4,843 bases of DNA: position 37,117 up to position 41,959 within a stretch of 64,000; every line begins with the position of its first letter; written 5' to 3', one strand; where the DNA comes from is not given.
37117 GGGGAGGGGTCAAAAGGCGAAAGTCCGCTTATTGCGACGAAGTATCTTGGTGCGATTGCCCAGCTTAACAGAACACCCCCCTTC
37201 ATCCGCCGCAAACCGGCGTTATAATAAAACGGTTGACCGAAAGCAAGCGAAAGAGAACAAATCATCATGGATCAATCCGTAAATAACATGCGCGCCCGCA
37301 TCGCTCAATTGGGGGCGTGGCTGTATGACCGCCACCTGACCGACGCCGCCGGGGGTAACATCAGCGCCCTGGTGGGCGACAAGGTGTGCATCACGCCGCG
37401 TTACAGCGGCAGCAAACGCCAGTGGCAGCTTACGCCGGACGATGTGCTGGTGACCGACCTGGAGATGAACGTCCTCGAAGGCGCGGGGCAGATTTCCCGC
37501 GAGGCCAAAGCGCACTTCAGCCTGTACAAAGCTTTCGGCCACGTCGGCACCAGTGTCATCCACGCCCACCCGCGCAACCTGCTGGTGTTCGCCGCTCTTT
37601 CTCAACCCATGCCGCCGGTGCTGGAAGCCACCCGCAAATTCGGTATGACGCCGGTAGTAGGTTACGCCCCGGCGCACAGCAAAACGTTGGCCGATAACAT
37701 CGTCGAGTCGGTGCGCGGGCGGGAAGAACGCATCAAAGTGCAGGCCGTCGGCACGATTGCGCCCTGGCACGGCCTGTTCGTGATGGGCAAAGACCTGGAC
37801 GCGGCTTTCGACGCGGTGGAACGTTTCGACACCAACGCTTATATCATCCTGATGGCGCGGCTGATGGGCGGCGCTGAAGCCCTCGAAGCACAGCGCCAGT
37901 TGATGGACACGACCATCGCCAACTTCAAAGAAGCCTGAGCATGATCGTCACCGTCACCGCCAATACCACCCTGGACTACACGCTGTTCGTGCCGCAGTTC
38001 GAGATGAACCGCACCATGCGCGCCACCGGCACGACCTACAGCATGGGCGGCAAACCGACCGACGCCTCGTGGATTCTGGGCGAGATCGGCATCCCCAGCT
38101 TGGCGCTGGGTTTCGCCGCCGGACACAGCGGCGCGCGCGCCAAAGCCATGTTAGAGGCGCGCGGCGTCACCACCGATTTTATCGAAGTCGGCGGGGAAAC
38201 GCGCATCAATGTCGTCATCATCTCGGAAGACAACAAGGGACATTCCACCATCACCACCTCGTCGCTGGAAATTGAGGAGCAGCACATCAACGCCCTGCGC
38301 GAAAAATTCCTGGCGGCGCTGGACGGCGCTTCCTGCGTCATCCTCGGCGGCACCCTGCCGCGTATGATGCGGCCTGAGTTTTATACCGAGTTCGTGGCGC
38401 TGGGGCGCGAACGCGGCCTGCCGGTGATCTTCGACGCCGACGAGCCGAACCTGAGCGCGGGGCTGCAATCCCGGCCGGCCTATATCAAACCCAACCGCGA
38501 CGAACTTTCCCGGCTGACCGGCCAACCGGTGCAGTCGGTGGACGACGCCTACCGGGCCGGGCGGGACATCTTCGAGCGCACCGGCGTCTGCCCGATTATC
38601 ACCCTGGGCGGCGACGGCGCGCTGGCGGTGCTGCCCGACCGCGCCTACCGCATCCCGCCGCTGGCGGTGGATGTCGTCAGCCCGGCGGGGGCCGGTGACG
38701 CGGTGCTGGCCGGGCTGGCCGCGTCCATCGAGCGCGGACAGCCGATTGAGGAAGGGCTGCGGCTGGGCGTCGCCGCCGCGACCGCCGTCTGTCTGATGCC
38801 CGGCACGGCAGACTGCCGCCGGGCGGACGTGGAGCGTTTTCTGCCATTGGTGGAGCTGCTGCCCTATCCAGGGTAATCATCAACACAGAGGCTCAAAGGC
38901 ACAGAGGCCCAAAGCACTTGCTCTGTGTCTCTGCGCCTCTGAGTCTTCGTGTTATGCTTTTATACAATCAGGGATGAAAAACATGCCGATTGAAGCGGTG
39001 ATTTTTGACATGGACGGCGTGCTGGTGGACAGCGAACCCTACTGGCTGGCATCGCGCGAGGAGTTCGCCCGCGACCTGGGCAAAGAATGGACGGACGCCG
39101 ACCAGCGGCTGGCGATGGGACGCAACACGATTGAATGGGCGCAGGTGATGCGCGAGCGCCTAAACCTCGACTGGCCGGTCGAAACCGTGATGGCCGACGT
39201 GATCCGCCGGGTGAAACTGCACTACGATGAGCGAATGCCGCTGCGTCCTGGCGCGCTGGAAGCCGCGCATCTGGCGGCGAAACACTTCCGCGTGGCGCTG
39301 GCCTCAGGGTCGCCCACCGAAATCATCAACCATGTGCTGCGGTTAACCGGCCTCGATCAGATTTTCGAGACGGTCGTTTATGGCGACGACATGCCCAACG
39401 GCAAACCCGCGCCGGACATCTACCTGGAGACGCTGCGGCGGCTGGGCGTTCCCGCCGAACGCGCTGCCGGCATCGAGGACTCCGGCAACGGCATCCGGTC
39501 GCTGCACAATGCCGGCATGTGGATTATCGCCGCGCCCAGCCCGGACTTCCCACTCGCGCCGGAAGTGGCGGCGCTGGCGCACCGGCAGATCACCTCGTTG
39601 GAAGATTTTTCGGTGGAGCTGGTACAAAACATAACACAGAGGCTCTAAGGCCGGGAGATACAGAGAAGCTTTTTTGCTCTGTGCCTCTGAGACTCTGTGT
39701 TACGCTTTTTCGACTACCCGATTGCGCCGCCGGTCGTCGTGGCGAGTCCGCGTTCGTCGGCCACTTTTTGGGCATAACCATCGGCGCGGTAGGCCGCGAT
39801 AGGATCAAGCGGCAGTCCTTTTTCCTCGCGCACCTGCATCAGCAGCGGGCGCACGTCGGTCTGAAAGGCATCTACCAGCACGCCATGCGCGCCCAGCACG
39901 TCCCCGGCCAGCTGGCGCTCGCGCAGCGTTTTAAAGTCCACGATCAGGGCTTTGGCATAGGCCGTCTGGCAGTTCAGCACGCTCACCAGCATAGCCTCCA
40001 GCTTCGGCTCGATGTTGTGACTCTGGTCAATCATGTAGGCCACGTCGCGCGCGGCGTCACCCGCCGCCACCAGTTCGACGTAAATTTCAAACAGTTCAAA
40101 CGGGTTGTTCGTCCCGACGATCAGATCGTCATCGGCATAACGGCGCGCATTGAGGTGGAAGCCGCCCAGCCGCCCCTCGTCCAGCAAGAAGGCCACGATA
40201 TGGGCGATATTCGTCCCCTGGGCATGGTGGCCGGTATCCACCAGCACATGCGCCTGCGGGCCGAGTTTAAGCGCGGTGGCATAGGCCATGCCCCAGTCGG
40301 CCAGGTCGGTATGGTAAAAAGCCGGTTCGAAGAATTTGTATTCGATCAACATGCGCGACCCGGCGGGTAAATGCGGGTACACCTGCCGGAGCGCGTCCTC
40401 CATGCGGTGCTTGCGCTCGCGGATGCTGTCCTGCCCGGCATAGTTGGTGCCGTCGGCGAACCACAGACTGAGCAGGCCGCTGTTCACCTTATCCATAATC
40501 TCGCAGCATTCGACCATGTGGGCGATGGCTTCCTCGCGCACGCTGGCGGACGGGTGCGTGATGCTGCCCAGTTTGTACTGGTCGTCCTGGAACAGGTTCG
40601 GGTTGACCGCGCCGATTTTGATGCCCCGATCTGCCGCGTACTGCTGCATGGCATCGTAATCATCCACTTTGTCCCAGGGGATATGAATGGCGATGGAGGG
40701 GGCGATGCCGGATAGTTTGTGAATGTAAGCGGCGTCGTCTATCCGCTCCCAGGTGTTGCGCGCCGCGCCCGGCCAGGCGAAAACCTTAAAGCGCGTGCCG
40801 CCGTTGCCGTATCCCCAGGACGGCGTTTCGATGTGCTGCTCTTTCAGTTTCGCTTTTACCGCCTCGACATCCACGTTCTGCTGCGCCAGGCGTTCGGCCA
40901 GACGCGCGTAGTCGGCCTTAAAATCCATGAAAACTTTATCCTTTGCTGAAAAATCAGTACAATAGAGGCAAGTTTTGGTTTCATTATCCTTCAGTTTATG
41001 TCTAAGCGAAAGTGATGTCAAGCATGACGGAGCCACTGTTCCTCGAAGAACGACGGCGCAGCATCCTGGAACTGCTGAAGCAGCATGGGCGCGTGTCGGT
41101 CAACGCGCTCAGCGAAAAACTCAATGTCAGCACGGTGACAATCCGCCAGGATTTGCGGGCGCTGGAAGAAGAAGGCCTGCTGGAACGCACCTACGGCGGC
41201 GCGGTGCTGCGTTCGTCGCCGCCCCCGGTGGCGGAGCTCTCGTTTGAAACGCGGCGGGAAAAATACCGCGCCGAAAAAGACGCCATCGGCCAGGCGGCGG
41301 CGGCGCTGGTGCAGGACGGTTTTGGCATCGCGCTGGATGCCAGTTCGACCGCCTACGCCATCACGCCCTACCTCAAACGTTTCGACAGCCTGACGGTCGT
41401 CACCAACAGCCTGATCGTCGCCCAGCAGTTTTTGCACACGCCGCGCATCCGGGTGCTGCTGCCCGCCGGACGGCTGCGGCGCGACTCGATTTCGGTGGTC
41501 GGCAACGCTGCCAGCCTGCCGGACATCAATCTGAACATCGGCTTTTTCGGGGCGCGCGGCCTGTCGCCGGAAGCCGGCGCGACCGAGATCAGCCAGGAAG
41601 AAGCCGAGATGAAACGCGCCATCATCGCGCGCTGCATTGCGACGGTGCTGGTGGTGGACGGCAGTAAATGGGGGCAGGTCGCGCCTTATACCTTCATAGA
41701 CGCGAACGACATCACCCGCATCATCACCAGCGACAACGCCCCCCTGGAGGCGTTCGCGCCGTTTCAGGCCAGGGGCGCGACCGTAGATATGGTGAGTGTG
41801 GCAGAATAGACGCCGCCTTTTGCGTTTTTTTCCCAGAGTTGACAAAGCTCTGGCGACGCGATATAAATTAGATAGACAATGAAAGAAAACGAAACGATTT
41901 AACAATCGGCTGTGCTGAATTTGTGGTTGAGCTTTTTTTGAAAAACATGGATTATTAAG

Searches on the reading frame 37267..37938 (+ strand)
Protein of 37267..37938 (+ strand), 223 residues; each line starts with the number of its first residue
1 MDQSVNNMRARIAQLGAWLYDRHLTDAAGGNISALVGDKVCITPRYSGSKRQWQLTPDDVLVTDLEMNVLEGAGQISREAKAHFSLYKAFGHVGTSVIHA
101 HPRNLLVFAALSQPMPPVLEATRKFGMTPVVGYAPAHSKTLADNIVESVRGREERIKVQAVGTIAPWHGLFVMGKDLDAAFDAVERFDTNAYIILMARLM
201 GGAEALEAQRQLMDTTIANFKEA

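Call 9: search_protein_families(library=pfam, proteins=[window:37267-37938:+], max_evalue=0.0001)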
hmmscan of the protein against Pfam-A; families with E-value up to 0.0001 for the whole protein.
window:37267-37938:+ (223 aa): 1 family
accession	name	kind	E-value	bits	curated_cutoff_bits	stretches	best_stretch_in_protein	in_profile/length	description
PF00596.27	Aldolase_II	-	9.8e-28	97.7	22.2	1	11-193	2-181/183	Class II Aldolase and Adducin N-terminal domain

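Call 11: search_protein_families(library=ncbifam, proteins=[window:37267-37938:+], max_evalue=1e-10)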
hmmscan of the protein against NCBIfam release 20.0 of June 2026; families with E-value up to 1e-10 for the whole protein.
window:37267-37938:+ (223 aa): 14 families
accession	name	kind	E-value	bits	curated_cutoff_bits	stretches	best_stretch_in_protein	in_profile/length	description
NF004979.0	PRK06357.1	equivalog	1.4e-33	116.1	216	1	8-208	6-209/221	hypothetical protein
NF005123.0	PRK06557.1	subfamily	3.4e-22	79.2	251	1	3-209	7-207/223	L-ribulose-5-phosphate 4-epimerase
NF053831.1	RU1PAldHalo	equivalog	2.1e-20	73.1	300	1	22-220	17-203/208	ribulose-1-phosphate aldolase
NF005302.0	PRK06833.1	equivalog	3.4e-18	65.9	264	1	6-220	4-207/214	L-fuculose-phosphate aldolase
NF006413.0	PRK08660.1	equivalog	5e-15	55.8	203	1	8-200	2-180/184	aldolase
NF009625.0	PRK13145.1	equivalog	1.9e-14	53.8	369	1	1-180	1-185/235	L-ribulose-5-phosphate 4-epimerase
NF043034.1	OxoTetrPhDc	equivalog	1.1e-13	51.5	250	1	7-199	4-190/205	3-oxo-tetronate 4-phosphate decarboxylase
TIGR03328.1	salvage_mtnB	equivalog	3.3e-13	49.6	137.05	0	12-110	1-97/194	methylthioribulose 1-phosphate dehydratase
NF006208.0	PRK08333.1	equivalog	3.5e-13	49.6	267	1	9-191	6-177/189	aldolase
NF006047.0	PRK08193.1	subfamily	3.7e-12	46.3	257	1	7-198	4-200/231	L-ribulose-5-phosphate 4-epimerase AraD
TIGR00760.1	araD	equivalog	6e-12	45.3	389.1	1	18-198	15-198/228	L-ribulose-5-phosphate 4-epimerase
NF040649.1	FucA_Meth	equivalog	6.1e-12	45.8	250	1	14-194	8-173/179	L-fuculose phosphate aldolase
NF004527.0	PRK05874.1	equivalog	6.4e-12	45.5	308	1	19-204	18-196/218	L-fuculose-phosphate aldolase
NF006672.0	PRK09220.1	equivalog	9.2e-12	44.8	226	0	4-110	7-110/209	methylthioribulose 1-phosphate dehydratase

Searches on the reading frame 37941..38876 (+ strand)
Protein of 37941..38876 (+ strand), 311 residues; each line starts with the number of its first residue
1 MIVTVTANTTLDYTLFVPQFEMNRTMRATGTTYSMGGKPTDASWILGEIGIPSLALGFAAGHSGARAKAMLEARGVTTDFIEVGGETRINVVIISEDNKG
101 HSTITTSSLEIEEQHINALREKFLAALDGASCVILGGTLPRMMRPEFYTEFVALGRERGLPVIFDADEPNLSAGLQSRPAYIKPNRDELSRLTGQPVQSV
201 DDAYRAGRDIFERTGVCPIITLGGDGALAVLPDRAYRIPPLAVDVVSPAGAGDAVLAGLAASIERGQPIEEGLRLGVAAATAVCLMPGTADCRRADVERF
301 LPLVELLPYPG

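Call 9: search_protein_families(library=pfam, proteins=[window:37941-38876:+], max_evalue=0.0001)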
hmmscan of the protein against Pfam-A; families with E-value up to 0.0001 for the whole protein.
window:37941-38876:+ (311 aa): 2 families
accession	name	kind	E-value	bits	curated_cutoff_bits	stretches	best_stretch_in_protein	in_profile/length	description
PF00294.29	PfkB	-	6.7e-41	141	25.8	1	8-292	9-298/302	pfkB family carbohydrate kinase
PF01256.23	Carb_kinase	-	7.3e-06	26.1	27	1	101-262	38-197/242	NAD(P)H-hydrate dehydratase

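Call 11: search_protein_families(library=ncbifam, proteins=[window:37941-38876:+], max_evalue=1e-10)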
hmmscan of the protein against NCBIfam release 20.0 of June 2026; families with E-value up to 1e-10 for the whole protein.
window:37941-38876:+ (311 aa): 9 families
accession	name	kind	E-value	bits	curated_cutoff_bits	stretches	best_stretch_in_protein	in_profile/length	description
TIGR03168.1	1-PFK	subfamily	5.7e-75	252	216.4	1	2-305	1-303/305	hexose kinase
TIGR03828.1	pfkB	equivalog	2.6e-70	236.9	292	1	2-305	1-303/305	1-phosphofructokinase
NF041320.1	pfkB_Halo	equivalog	1.8e-47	162.2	400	1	1-298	1-291/302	1-phosphofructokinase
NF010033.0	PRK13508.1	equivalog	3.6e-37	128.3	469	1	1-266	1-266/309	tagatose-6-phosphate kinase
NF007068.0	PRK09513.1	equivalog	5.3e-36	124.4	432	1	2-281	5-283/312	1-phosphofructokinase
NF007632.0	PRK10294.1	equivalog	2.3e-30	105.9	353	1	2-300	4-303/310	6-phosphofructokinase II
TIGR01231.1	lacC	equivalog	1.9e-29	102.9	409.55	1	1-267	1-268/310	tagatose-6-phosphate kinase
TIGR02152.1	D_ribokin_bact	equivalog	1.9e-18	66.9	299.65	1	23-282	22-279/298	ribokinase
TIGR02198.1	rfaE_dom_I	equivalog_domain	3.5e-18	65.8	345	1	63-299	75-312/315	D-glycero-beta-D-manno-heptose-7-phosphate kinase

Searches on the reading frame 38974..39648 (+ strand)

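Call 9: search_protein_families(library=pfam, proteins=[window:38974-39648:+], max_evalue=0.0001)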
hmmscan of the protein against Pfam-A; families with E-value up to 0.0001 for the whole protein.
window:38974-39648:+ (224 aa): 3 families
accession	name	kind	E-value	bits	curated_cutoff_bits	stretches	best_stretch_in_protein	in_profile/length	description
PF00702.32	Hydrolase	-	2.1e-27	97.2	26.4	1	6-181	1-191/191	haloacid dehalogenase-like hydrolase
PF13419.12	HAD_2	-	3.9e-26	92.7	23.8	1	9-186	1-177/178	Haloacid dehalogenase-like hydrolase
PF12710.13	HAD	-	6.4e-10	40.2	27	1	9-145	1-146/189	haloacid dehalogenase-like hydrolase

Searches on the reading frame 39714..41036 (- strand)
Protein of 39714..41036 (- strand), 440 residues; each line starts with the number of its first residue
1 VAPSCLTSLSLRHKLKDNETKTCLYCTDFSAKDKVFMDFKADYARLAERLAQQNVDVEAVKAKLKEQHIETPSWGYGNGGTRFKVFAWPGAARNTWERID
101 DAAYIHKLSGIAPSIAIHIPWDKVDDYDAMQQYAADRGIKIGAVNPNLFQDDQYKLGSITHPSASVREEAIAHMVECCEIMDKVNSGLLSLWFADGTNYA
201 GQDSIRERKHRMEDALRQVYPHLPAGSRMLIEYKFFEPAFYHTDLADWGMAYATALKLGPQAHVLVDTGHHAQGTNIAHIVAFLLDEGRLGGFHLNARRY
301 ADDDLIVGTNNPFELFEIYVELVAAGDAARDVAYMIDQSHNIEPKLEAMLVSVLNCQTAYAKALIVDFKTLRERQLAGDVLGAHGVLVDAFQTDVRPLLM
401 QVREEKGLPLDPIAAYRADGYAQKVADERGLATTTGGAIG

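Call 9: search_protein_families(library=pfam, proteins=[window:39714-41036:-], max_evalue=0.0001)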
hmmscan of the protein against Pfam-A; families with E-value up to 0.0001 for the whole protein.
window:39714-41036:- (440 aa): 2 families
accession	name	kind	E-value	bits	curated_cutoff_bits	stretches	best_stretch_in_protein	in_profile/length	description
PF01261.30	AP_endonuc_2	-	1e-10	42.2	31.1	1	125-302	28-192/249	Xylose isomerase-like TIM barrel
PF06134.17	RhaA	-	2.1e-07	30.9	22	1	132-380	119-368/417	L-rhamnose isomerase (RhaA)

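Call 11: search_protein_families(library=ncbifam, proteins=[window:39714-41036:-], max_evalue=1e-10)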
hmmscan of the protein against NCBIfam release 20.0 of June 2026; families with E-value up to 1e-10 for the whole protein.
window:39714-41036:- (440 aa): 2 families
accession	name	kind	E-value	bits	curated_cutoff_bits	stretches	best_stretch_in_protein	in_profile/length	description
TIGR02635.1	RhaI_grampos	equivalog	1.2e-179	597.1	531.35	1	58-429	2-377/378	L-rhamnose isomerase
TIGR02629.1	L_rham_iso_rhiz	equivalog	1.1e-108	363.8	646.75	1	37-429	11-410/412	L-rhamnose catabolism isomerase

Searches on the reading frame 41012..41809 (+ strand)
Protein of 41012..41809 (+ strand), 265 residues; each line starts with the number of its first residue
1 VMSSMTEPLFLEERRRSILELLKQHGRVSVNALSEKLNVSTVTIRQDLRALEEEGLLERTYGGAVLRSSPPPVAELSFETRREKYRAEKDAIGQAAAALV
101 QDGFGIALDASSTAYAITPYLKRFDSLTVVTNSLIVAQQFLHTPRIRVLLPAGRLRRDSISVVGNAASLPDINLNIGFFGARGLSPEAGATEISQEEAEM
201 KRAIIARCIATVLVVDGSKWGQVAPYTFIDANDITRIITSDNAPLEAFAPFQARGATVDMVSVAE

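Call 11: search_protein_families(library=ncbifam, proteins=[window:41012-41809:+], max_evalue=1e-10)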
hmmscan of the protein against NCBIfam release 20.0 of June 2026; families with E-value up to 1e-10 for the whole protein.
window:41012-41809:+ (265 aa): 10 families
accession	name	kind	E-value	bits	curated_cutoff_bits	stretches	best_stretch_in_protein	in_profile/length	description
NF040755.1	AgaR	equivalog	6.8e-53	179.4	260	1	13-258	6-253/256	transcriptional repressor AgaR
NF007316.0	PRK09802.1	equivalog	8.6e-46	156.3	351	1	12-260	16-266/269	DeoR family transcriptional regulator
NF041397.1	TranRegGlpR_Halo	equivalog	2.2e-44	152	300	1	12-258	4-249/253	HTH-type transcriptional regulator GlpR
NF040890.1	trans_reg_YgbI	equivalog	3.3e-39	134.9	400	1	13-252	5-243/253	DNA-binding transcriptional repressor YgbI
NF007753.1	PRK10434.1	equivalog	4e-38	131.4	350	1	12-257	4-249/253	glucitol operon DNA-binding transcriptional repressor SrlR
NF008154.0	PRK10906.1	equivalog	1.4e-31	109.7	331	1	13-244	5-235/252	DeoR/GlpR family transcriptional regulator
NF040887.2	trans_reg_YciT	exception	3.1e-30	105.6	450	1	13-261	3-246/246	DNA-binding transcriptional regulator YciT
NF007720.0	PRK10411.1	equivalog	1.5e-28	99.8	259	1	13-242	4-234/243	L-fucose operon activator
NF010034.0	PRK13509.1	equivalog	6.3e-24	84.7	244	1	13-260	5-250/251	HTH-type transcriptional regulator UlaR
NF007961.0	PRK10681.1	equivalog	5.3e-22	78.4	244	1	12-252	6-243/252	DNA-binding transcriptional repressor DeoR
